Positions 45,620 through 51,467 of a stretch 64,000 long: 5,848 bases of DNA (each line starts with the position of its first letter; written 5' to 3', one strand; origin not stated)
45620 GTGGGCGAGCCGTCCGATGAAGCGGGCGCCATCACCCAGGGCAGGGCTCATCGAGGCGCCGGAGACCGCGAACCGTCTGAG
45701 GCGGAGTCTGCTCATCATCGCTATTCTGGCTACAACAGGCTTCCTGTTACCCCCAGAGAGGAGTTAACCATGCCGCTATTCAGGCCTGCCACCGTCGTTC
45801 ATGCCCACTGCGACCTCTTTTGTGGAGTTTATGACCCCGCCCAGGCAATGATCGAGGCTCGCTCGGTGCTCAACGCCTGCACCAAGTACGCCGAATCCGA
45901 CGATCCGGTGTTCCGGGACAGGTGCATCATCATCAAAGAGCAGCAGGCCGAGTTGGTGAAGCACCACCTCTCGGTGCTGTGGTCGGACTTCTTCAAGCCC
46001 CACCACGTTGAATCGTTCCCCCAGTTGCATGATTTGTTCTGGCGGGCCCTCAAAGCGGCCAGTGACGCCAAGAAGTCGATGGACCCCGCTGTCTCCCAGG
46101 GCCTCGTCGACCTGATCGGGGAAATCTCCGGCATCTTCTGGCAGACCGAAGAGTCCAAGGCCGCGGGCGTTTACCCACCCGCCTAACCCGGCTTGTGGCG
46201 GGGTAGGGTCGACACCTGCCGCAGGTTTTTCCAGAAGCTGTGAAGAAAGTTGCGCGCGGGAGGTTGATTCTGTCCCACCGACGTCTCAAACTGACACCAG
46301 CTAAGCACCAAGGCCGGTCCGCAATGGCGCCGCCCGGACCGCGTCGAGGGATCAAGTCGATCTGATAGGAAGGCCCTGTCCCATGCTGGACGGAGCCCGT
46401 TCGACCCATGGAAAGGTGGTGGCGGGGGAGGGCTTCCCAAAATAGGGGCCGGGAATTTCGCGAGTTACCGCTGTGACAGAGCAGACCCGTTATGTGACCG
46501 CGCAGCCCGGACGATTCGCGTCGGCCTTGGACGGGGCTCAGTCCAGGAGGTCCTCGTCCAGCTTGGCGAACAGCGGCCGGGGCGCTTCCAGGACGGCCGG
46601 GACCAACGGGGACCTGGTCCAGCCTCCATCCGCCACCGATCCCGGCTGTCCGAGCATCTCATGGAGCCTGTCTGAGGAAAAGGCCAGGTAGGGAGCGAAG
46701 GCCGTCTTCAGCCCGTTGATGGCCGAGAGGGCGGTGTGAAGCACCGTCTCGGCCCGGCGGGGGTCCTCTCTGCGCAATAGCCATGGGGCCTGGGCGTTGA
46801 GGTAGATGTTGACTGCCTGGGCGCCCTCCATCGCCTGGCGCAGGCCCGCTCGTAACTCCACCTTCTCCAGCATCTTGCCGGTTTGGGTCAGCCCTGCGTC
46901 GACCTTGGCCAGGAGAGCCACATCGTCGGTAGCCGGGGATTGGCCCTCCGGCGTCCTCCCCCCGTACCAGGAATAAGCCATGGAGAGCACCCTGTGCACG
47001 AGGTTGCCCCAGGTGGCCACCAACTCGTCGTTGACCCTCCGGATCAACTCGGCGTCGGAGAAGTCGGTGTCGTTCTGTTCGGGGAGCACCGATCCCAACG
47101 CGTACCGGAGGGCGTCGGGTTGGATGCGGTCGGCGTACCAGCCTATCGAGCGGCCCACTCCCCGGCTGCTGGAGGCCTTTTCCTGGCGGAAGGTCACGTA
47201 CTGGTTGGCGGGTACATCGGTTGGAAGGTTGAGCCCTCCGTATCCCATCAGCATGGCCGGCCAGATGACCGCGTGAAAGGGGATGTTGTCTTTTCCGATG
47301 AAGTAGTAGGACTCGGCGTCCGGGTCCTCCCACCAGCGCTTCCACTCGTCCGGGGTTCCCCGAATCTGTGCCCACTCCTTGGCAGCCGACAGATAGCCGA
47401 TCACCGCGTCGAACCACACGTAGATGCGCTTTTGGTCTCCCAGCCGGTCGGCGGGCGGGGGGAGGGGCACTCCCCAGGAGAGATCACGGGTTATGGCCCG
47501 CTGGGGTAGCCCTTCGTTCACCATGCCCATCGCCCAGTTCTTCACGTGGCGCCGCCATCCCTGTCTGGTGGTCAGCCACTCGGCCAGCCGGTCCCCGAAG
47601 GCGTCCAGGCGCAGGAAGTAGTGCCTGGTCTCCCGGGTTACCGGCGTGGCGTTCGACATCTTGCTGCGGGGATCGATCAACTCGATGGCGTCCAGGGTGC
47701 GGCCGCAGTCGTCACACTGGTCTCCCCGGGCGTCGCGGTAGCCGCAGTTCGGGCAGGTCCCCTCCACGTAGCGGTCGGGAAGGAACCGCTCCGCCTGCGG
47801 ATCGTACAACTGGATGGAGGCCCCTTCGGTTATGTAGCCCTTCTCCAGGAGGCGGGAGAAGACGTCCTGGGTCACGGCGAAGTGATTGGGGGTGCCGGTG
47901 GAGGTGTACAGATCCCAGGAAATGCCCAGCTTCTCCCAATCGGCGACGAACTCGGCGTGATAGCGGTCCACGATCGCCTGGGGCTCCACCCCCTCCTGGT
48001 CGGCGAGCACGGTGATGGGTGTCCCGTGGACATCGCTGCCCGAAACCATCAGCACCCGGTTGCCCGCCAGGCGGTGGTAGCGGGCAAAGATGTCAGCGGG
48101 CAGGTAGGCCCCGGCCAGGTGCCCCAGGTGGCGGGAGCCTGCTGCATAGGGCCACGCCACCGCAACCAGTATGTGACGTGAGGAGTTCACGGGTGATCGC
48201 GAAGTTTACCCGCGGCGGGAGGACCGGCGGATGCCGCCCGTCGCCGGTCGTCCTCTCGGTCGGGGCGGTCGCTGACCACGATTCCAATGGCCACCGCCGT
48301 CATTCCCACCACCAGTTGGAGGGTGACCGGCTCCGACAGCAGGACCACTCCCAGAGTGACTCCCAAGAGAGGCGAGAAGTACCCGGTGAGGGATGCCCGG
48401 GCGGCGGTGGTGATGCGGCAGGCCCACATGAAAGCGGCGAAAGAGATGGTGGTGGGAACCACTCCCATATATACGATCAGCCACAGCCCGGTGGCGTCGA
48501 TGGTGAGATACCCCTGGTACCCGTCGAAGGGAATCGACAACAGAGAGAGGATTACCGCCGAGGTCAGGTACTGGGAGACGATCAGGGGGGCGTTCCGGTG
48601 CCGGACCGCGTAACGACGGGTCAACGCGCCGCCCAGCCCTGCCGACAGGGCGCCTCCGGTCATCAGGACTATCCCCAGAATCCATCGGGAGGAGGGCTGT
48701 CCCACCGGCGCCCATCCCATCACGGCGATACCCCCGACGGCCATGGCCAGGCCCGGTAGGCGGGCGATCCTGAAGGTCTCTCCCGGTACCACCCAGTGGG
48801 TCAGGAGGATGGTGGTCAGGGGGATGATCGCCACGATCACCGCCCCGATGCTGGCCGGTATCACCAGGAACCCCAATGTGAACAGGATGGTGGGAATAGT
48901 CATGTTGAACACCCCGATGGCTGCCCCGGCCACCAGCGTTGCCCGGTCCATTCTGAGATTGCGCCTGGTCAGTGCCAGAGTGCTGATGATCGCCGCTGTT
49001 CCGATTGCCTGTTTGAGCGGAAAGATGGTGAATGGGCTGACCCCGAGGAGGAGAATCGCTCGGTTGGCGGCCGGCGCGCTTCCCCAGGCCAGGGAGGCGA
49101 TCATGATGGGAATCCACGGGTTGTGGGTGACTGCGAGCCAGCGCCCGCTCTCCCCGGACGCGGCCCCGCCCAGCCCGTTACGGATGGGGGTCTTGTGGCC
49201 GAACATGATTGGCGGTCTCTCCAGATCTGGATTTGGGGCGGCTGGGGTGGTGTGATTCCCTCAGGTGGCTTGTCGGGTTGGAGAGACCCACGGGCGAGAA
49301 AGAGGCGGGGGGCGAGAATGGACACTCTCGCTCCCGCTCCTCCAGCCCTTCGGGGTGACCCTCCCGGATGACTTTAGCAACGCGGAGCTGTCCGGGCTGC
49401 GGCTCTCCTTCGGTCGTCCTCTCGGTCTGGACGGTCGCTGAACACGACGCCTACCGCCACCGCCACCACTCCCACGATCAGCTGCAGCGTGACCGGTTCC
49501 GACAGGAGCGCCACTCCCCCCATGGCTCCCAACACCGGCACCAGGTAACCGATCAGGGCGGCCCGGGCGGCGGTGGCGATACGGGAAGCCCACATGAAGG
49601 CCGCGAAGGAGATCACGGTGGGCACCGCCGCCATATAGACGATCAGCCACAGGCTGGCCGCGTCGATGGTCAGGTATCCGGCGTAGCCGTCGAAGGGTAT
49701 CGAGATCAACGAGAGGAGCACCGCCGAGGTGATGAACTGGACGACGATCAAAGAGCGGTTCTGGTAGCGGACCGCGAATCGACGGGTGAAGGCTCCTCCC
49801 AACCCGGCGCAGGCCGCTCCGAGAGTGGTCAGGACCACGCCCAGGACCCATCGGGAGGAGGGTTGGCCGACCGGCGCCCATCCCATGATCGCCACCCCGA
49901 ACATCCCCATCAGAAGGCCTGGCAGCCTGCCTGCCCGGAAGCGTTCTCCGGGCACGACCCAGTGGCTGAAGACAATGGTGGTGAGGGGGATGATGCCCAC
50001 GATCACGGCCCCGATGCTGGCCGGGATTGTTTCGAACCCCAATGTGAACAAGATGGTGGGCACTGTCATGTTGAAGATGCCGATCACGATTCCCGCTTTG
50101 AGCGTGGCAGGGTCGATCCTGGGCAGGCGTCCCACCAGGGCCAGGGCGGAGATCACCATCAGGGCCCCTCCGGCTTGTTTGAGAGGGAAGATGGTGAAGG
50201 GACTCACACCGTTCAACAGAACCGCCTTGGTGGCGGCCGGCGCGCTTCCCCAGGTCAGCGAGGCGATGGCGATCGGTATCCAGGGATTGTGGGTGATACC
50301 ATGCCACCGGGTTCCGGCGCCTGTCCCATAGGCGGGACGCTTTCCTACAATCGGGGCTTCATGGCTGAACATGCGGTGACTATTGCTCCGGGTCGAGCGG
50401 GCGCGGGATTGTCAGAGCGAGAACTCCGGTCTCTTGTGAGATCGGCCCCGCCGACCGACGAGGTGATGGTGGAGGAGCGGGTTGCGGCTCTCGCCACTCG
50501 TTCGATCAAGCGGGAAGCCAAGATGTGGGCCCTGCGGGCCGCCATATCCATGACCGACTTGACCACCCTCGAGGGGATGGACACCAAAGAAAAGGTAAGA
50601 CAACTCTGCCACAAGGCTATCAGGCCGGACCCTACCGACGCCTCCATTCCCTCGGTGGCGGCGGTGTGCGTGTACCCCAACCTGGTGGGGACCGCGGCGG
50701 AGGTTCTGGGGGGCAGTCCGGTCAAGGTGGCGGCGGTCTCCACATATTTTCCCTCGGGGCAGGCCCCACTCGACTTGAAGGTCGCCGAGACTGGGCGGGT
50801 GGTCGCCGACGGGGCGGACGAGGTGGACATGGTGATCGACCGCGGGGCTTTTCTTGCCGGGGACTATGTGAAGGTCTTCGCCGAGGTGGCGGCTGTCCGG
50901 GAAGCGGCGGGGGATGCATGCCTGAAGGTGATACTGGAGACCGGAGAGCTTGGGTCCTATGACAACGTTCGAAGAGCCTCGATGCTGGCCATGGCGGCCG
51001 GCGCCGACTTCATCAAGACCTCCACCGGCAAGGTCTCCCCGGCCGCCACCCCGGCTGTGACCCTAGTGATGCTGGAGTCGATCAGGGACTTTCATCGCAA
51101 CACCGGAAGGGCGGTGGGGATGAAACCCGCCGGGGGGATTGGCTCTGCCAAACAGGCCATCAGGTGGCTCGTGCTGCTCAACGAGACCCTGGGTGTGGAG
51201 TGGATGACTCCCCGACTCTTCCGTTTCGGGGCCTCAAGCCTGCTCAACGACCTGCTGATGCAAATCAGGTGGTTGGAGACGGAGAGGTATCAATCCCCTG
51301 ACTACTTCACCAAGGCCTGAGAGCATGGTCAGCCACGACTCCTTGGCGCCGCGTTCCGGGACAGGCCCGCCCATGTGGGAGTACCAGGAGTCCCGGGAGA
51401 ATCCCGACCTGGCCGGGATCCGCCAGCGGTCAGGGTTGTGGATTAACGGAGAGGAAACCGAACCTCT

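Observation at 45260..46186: Ni-SOD (sodN) with a Pro5->Phe substitution in the nickel hook, paired with its maturation protease sodX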

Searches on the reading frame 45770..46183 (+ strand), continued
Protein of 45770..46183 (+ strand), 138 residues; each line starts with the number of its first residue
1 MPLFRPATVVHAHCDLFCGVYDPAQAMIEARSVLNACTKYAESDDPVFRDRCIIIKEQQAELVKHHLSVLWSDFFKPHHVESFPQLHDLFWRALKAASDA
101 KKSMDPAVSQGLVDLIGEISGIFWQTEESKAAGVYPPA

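Call 67: fold_search(model_id=the predicted structure, library=pdb)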
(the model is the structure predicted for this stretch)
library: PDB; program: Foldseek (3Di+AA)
matches with E <= 10: 575; with E <= 0.001: 16
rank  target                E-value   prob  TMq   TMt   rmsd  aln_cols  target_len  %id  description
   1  1t6u_D                1.5e-10  1.00  0.84  0.91   2.6       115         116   59  Nickel Superoxide Dismutase (NiSOD) Native 1.30 A Structure (released 2004-07-13)
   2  1t6u_A                1.6e-10  1.00  0.85  0.91   2.7       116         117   59  Nickel Superoxide Dismutase (NiSOD) Native 1.30 A Structure (released 2004-07-13)
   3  3g50_A                1.8e-10  1.00  0.85  0.91   2.7       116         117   58  Crystal Structure of NiSOD D3A mutant at 1.9 A (released 2009-04-28)
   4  3g4x_A                2.7e-10  1.00  0.85  0.91   2.7       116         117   58  Crystal Structure of NiSOD Y9F mutant (released 2009-04-28)
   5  3g50_C                3.0e-10  1.00  0.84  0.91   2.8       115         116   58  Crystal Structure of NiSOD D3A mutant at 1.9 A (released 2009-04-28)
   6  3g4x_C                3.4e-10  1.00  0.84  0.91   2.6       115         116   58  Crystal Structure of NiSOD Y9F mutant (released 2009-04-28)
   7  1t6u_F                3.7e-10  1.00  0.85  0.92   2.6       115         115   59  Nickel Superoxide Dismutase (NiSOD) Native 1.30 A Structure (released 2004-07-13)
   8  1q0d_A                5.7e-10  1.00  0.84  0.91   2.7       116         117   59  Crystal structure of Ni-containing superoxide dismutase with Ni-ligation corresponding to the oxidized state (released 2004-05-18)
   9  3g50_B                7.0e-10  1.00  0.84  0.93   1.1       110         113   58  Crystal Structure of NiSOD D3A mutant at 1.9 A (released 2009-04-28)
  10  1t6q_B                1.1e-09  1.00  0.84  0.94   1.2       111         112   58  Nickel Superoxide Dismutase (NiSOD) CN-treated Apo Structure (released 2004-07-13)
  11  1t6q_A                1.2e-09  1.00  0.84  0.96   0.9       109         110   58  Nickel Superoxide Dismutase (NiSOD) CN-treated Apo Structure (released 2004-07-13)
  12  4ncq_A                1.2e-09  1.00  0.84  0.94   1.3       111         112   58  Crystal structure of NiSOD H1A mutant (released 2014-12-24)
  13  4ncq_B                1.7e-09  1.00  0.83  0.95   1.0       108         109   57  Crystal structure of NiSOD H1A mutant (released 2014-12-24)
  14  1t6i_A                1.7e-09  1.00  0.84  0.95   1.1       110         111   57  Nickel Superoxide Dismutase (NiSOD) Apo Structure (released 2004-07-13)
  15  1t6i_B                2.1e-09  1.00  0.83  0.95   1.1       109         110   57  Nickel Superoxide Dismutase (NiSOD) Apo Structure (released 2004-07-13)
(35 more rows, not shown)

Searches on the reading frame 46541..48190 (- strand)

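Call 35: search_protein_families(library=pfam, proteins=[window:46541-48190:-], max_evalue=0.00001)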
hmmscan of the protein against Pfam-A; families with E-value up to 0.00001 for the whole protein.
window:46541-48190:- (550 aa): 3 families
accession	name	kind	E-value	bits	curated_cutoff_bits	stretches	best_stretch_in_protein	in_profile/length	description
PF09334.17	tRNA-synt_1g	-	4.3e-143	477.2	20.1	1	7-402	1-391/391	tRNA synthetases class I (M)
PF00133.28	tRNA-synt_1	-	3.2e-14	52.9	22.7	1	9-244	27-244/414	tRNA synthetases class I (I, L, M and V)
PF19303.5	Anticodon_3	-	3.7e-08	33.8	23.5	1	414-515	2-103/152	Anticodon binding domain of methionyl tRNA ligase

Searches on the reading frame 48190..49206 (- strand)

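Call 35: search_protein_families(library=pfam, proteins=[window:48190-49206:-], max_evalue=0.00001)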
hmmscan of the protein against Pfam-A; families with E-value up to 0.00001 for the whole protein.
window:48190-49206:- (339 aa): 1 family
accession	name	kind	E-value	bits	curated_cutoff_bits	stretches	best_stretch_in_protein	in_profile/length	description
PF00892.27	EamA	-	2.7e-21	76.7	28.2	2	177-311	2-132/135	EamA-like transporter family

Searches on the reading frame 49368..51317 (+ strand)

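Call 35: search_protein_families(library=pfam, proteins=[window:49368-51317:+], max_evalue=0.00001)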
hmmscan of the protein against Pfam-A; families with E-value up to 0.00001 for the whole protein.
window:49368-51317:+ (650 aa): 1 family
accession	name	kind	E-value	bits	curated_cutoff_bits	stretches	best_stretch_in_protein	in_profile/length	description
PF01791.15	DeoC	-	8.1e-21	75.1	23.8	1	393-596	3-203/229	DeoC/LacD family aldolase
